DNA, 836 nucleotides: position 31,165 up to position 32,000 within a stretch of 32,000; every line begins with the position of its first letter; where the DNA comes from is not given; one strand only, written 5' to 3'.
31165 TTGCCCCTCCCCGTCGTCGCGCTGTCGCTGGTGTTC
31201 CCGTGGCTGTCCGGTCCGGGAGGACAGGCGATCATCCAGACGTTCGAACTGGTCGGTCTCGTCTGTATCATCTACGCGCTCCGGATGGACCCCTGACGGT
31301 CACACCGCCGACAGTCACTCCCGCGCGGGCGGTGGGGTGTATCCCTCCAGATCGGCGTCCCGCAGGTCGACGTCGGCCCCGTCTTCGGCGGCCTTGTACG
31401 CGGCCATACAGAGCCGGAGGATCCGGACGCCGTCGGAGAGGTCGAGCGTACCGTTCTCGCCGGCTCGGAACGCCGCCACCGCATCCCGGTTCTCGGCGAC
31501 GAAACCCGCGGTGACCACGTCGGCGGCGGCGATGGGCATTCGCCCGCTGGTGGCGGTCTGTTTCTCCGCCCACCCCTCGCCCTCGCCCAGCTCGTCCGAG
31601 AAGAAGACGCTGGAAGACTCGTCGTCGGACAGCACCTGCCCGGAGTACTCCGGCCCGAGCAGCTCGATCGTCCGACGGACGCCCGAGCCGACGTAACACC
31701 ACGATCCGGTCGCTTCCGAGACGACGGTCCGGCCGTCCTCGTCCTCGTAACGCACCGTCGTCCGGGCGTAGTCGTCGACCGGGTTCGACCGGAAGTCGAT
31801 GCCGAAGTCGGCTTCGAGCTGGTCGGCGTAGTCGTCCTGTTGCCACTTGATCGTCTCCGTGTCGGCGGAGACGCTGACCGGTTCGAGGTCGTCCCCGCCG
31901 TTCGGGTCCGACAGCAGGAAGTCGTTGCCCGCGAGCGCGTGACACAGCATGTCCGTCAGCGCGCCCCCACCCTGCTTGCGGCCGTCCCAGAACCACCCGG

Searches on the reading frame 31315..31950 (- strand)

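Call 13: search_protein_families(library=pfam, proteins=[window:31315-31950:-], max_evalue=0.001)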
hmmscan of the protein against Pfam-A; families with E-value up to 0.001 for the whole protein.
window:31315-31950:- (211 aa): 1 family
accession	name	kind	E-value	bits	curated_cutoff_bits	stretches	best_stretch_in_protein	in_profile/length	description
PF02894.22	GFO_IDH_MocA_C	-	0.00079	19.7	22.9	1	48-196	81-218/218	Oxidoreductase family, C-terminal alpha/beta domain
